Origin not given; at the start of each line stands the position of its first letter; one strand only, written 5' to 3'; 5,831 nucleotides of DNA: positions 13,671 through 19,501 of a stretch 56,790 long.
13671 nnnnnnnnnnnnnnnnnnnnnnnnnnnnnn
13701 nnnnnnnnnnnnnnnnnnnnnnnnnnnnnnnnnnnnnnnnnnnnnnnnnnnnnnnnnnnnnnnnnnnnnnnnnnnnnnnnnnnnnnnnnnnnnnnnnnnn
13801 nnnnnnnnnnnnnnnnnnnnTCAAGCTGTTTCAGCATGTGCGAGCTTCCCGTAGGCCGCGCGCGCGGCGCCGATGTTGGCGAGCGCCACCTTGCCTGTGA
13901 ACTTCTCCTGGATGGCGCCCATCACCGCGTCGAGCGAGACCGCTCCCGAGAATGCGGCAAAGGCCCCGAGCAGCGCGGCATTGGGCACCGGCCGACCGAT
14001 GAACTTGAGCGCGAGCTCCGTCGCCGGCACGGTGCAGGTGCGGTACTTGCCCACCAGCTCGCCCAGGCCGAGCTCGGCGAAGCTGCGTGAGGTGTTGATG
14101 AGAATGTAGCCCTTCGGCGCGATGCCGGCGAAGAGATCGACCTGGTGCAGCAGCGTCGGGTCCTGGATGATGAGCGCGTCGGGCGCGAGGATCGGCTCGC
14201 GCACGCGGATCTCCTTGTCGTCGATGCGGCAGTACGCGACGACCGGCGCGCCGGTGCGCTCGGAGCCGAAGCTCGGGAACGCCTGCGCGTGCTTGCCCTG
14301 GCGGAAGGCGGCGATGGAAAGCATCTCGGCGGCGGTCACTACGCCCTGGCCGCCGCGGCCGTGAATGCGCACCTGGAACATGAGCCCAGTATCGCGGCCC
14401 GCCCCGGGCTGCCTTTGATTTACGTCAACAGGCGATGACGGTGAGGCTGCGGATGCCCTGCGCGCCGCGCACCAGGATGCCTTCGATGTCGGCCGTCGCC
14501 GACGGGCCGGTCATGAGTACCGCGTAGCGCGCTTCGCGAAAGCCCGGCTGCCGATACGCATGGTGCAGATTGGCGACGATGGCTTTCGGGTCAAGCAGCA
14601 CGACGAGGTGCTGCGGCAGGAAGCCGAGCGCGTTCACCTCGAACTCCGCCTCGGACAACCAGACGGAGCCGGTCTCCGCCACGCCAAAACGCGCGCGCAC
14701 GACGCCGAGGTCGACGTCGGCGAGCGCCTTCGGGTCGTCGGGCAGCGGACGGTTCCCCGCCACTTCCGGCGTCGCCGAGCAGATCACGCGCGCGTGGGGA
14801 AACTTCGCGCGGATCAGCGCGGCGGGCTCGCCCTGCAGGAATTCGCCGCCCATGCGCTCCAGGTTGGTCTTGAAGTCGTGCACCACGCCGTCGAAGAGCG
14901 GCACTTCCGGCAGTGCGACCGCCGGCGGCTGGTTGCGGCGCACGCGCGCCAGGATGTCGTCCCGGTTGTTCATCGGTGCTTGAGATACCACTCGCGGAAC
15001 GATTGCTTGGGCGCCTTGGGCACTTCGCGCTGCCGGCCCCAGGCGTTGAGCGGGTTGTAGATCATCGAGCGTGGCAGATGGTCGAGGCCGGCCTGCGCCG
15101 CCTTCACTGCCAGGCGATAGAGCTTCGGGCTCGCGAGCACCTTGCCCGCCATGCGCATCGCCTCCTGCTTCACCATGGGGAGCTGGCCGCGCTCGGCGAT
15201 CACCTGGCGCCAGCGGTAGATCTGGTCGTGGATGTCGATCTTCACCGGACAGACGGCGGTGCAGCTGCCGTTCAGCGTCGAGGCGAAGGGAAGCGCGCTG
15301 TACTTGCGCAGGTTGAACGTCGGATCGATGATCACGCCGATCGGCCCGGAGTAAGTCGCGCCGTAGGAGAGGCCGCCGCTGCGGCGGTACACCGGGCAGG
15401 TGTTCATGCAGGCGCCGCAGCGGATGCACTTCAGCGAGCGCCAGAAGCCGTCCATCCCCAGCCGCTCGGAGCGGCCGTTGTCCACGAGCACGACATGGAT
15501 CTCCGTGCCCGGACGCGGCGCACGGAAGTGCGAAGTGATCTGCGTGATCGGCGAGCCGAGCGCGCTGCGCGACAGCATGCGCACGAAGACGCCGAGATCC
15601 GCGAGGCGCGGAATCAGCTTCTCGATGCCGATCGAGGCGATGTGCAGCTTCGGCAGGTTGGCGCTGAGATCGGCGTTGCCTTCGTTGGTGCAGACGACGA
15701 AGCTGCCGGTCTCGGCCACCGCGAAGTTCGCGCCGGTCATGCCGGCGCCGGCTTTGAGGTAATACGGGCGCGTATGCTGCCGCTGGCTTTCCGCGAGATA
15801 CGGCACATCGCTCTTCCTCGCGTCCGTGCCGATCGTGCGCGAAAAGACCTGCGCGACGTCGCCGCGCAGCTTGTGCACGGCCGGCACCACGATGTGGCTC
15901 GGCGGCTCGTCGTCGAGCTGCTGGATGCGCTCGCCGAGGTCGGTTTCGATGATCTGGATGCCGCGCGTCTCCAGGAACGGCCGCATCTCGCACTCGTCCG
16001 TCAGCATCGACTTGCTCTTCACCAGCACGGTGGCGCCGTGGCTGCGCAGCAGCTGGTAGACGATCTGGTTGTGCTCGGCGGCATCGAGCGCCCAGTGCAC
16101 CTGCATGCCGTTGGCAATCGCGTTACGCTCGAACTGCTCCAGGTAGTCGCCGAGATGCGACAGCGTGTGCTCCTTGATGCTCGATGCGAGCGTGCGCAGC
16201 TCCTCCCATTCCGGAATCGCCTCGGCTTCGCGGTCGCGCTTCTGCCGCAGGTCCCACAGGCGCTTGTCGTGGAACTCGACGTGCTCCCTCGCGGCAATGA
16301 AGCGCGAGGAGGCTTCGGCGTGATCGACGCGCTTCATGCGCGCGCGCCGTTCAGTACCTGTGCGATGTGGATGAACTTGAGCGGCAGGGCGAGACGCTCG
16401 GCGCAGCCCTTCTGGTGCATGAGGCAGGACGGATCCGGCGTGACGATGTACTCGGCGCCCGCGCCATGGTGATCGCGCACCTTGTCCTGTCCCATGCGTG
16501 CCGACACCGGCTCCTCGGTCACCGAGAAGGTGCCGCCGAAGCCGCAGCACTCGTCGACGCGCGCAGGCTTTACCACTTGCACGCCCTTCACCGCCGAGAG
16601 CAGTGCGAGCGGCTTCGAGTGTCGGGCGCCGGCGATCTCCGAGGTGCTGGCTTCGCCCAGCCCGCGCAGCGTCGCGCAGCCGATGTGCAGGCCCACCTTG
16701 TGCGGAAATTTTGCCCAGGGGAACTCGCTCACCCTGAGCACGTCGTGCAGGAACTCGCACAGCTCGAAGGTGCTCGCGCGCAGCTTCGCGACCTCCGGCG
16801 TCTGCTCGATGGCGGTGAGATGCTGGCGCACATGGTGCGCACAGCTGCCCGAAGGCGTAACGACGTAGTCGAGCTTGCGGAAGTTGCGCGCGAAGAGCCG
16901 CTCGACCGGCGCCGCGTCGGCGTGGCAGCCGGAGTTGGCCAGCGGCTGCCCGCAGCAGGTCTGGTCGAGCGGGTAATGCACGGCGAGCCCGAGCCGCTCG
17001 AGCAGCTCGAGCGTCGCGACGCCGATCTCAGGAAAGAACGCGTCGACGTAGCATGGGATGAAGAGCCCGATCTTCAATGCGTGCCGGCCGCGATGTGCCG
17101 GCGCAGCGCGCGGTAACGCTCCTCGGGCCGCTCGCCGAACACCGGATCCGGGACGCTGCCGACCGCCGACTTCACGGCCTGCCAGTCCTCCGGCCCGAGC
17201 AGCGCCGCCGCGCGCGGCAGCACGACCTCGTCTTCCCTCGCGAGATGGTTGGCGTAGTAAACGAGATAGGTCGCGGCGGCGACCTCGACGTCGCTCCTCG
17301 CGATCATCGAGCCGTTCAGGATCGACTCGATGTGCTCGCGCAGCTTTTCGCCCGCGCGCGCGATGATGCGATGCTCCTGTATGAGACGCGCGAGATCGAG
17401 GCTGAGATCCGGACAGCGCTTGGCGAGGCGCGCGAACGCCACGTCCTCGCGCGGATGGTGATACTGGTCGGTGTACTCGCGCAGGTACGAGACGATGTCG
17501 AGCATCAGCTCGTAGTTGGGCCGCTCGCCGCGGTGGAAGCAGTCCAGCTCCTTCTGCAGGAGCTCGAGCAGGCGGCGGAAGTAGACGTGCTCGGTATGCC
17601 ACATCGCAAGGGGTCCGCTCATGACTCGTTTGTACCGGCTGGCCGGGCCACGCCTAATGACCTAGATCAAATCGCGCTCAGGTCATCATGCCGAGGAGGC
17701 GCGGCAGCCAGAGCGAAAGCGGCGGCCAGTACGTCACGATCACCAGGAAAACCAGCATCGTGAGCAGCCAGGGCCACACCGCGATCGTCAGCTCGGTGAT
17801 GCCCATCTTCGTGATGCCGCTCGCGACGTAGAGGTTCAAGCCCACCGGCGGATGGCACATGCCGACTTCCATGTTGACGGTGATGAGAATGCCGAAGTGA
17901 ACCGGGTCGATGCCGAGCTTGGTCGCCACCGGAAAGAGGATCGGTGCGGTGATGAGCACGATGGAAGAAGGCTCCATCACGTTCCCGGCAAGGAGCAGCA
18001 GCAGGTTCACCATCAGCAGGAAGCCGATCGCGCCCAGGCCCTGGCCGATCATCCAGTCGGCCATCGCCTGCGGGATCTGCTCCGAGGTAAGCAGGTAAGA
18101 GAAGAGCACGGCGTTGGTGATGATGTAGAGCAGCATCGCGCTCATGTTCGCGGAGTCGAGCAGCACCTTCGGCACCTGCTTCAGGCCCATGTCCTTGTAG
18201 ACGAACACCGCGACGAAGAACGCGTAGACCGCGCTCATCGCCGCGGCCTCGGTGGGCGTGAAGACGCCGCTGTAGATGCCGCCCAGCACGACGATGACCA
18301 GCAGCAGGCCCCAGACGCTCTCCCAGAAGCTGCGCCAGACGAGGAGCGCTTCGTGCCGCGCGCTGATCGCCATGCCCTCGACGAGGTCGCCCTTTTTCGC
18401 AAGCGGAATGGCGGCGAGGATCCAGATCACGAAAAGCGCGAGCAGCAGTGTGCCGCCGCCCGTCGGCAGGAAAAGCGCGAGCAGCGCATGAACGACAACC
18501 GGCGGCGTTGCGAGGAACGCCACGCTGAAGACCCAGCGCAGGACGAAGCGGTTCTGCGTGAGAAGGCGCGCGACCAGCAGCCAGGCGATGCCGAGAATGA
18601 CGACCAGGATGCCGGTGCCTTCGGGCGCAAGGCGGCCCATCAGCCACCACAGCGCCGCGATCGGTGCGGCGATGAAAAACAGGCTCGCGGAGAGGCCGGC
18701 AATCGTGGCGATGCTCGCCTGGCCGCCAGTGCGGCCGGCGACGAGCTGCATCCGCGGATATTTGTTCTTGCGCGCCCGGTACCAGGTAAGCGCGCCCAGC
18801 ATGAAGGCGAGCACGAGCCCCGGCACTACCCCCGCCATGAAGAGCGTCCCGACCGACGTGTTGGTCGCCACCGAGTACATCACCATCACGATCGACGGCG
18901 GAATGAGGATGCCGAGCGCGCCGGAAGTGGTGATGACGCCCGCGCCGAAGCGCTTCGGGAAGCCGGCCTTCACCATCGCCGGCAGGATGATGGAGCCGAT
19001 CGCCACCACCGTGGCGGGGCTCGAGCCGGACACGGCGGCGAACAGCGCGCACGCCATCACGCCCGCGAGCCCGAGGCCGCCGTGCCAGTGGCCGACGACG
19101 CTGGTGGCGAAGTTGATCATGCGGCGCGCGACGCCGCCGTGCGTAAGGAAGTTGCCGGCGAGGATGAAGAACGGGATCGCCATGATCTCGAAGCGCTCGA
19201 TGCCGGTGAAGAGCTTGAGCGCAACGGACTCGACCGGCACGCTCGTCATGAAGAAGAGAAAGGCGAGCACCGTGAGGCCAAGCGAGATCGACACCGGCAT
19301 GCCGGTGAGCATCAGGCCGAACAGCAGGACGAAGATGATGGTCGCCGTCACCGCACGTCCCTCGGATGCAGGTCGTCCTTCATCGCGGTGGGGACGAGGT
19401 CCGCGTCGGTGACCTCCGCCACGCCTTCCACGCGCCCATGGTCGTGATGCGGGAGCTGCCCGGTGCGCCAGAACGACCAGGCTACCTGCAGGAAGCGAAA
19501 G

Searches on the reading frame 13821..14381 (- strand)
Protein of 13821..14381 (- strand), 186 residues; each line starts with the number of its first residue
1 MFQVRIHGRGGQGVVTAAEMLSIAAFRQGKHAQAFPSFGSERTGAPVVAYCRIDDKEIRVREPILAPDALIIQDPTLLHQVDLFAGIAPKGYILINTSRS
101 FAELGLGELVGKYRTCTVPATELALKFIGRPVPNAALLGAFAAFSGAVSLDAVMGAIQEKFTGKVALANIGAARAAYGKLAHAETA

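Call 30: search_protein_families(library=pfam, proteins=[window:13821-14381:-], max_evalue=0.00001)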
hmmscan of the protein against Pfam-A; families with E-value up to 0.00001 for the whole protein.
window:13821-14381:- (186 aa): 1 family
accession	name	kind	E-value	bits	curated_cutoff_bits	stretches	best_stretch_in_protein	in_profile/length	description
PF01558.24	POR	-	2.6e-39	135.6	27.4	1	10-177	1-172/173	Pyruvate ferredoxin/flavodoxin oxidoreductase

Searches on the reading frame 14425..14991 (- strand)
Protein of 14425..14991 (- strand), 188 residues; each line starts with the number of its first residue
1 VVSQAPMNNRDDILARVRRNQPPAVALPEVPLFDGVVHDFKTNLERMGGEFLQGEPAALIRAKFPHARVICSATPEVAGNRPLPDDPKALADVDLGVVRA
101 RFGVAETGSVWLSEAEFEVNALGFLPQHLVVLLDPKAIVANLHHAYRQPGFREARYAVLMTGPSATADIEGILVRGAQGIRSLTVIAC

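Call 30: search_protein_families(library=pfam, proteins=[window:14425-14991:-], max_evalue=0.00001)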
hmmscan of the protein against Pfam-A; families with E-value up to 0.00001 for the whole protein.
window:14425-14991:- (188 aa): 1 family
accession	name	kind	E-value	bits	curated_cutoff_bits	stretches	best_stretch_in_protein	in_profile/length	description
PF02589.21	LUD_dom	-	2.2e-14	54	22.6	1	90-186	82-187/189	LUD domain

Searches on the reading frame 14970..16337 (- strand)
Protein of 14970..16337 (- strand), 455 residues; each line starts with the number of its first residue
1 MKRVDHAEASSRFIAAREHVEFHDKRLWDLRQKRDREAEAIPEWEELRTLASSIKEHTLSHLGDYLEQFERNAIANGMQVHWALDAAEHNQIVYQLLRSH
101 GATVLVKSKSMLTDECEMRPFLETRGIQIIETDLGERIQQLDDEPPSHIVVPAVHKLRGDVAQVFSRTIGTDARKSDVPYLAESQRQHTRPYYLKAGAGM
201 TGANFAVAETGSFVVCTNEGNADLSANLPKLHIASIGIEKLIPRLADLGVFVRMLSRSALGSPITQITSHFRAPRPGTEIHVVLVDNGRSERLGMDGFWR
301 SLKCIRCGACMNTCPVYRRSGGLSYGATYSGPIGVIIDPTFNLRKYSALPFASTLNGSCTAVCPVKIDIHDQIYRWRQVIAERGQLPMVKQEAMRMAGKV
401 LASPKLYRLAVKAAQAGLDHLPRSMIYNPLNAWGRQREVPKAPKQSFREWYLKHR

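Call 30: search_protein_families(library=pfam, proteins=[window:14970-16337:-], max_evalue=0.00001)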
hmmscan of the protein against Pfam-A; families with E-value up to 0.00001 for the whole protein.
window:14970-16337:- (455 aa): 4 families
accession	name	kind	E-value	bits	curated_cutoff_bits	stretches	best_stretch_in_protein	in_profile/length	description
PF02589.21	LUD_dom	-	2.5e-35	122.4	22.6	1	66-285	1-175/189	LUD domain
PF13183.11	Fer4_8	-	1.4e-11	45.2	27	1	302-367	3-68/68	4Fe-4S dicluster domain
PF11870.13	LutB_C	-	1.1e-08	35.8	26.8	1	387-453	24-85/88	Lactate utilisation protein B, C-terminal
PF13237.11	Fer4_10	-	7.1e-07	29.5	25.5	0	303-324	8-22/53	4Fe-4S dicluster domain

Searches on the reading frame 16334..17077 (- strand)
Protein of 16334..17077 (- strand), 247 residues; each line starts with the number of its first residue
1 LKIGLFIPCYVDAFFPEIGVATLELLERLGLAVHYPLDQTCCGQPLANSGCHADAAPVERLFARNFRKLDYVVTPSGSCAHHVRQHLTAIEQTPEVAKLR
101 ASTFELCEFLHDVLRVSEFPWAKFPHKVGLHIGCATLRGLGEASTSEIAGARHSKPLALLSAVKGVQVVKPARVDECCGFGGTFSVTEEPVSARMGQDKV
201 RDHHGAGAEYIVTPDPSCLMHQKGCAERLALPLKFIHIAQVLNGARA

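Call 30: search_protein_families(library=pfam, proteins=[window:16334-17077:-], max_evalue=0.00001)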
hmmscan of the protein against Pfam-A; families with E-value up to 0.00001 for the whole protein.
window:16334-17077:- (247 aa): 1 family
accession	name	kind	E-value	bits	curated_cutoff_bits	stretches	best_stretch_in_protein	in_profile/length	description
PF02754.22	CCG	-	2.7e-29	101.6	20.6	2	128-221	1-83/85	Cysteine-rich domain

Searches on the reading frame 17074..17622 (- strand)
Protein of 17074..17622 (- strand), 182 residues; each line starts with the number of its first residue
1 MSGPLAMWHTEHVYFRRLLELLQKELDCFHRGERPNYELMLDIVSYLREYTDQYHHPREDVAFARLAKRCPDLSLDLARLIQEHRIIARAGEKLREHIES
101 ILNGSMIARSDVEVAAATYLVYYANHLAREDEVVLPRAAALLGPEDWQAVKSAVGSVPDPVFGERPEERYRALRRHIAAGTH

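Call 30: search_protein_families(library=pfam, proteins=[window:17074-17622:-], max_evalue=0.00001)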
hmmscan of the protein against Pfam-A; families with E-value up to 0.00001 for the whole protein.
window:17074-17622:- (182 aa): 1 family
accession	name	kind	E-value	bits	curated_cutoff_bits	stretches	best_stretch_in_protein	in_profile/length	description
PF01814.28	Hemerythrin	-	3.6e-14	53.8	25.3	1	4-138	2-127/127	Hemerythrin HHE cation binding domain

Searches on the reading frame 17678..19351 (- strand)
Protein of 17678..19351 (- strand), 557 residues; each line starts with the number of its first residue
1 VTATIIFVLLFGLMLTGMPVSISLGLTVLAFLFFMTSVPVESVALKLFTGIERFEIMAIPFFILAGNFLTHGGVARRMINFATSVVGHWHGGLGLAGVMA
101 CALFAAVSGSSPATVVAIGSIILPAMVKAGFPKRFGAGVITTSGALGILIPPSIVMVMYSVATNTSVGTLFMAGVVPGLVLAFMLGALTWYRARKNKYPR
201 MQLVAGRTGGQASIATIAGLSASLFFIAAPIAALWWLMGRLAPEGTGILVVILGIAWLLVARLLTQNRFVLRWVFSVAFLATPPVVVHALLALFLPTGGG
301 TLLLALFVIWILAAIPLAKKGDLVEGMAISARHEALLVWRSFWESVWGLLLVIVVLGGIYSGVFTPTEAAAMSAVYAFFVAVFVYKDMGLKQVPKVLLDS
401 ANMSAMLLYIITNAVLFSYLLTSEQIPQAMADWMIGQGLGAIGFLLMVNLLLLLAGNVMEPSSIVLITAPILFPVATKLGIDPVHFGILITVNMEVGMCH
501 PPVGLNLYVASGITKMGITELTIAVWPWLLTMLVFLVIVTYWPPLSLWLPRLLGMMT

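Call 30: search_protein_families(library=pfam, proteins=[window:17678-19351:-], max_evalue=0.00001)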
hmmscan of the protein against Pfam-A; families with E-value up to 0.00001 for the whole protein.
window:17678-19351:- (557 aa): 1 family
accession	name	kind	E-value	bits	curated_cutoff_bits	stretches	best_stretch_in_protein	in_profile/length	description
PF06808.19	DctM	-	2.1e-126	422.6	23.8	2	283-544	147-412/413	Tripartite ATP-independent periplasmic transporter, DctM component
